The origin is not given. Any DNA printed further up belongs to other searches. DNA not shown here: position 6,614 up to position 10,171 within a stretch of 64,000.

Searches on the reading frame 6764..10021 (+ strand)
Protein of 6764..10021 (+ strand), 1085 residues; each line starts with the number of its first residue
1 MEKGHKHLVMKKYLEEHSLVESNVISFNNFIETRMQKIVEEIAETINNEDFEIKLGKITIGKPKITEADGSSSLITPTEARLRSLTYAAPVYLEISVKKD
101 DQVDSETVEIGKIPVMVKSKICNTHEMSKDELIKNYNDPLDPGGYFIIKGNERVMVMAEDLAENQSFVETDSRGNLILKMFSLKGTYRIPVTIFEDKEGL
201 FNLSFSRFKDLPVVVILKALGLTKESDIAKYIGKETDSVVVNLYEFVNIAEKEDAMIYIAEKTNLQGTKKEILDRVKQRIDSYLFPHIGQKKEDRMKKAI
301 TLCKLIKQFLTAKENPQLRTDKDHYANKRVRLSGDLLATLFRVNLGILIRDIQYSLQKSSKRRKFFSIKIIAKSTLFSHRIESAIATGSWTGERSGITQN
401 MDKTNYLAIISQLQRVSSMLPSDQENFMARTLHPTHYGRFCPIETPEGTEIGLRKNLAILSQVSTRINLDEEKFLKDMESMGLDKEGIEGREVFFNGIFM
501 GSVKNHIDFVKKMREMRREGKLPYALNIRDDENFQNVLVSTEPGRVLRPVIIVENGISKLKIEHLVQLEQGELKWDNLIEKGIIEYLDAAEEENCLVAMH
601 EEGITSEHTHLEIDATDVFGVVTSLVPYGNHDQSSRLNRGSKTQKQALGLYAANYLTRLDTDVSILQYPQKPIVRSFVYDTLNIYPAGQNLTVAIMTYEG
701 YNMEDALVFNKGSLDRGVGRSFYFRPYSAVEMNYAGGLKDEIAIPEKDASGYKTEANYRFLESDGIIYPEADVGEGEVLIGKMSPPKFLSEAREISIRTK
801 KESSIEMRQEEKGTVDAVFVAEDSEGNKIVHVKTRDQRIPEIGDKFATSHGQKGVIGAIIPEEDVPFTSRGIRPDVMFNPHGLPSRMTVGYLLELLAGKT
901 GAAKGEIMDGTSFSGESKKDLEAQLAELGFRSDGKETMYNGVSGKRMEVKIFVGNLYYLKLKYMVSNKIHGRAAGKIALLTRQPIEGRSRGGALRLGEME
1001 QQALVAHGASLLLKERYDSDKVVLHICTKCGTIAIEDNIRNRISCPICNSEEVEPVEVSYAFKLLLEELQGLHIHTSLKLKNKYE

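Call 15: search_protein_families(library=pfam, proteins=[window:6764-10021:+], max_evalue=0.001)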
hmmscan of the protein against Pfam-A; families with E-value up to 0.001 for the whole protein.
window:6764-10021:+ (1085 aa): 8 families
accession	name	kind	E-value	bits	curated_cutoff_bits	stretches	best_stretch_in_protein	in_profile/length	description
PF00562.33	RNA_pol_Rpb2_6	-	4.1e-121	405.1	23.4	1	623-990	2-373/373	RNA polymerase Rpb2, domain 6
PF04563.20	RNA_pol_Rpb2_1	-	2.6e-47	161.5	28.2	1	19-374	2-198/203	RNA polymerase beta subunit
PF04565.21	RNA_pol_Rpb2_3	-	1.5e-22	80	21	1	399-463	1-68/68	RNA polymerase Rpb2, domain 3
PF04560.25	RNA_pol_Rpb2_7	-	8.3e-22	77.9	32.1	1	992-1080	1-86/87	RNA polymerase Rpb2, domain 7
PF04566.18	RNA_pol_Rpb2_4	-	4.3e-15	56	28.7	1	493-554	1-62/62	RNA polymerase Rpb2, domain 4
PF04561.19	RNA_pol_Rpb2_2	-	2.5e-13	50.5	21.7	1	169-331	8-190/190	RNA polymerase Rpb2, domain 2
PF04567.22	RNA_pol_Rpb2_5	-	6e-10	40.3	21.1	1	575-608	1-34/66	RNA polymerase Rpb2, domain 5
PF23145.1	Zf_2nd_IFT121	-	0.00098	19.2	25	0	1026-1051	18-43/45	IFT121, second zinc finger domain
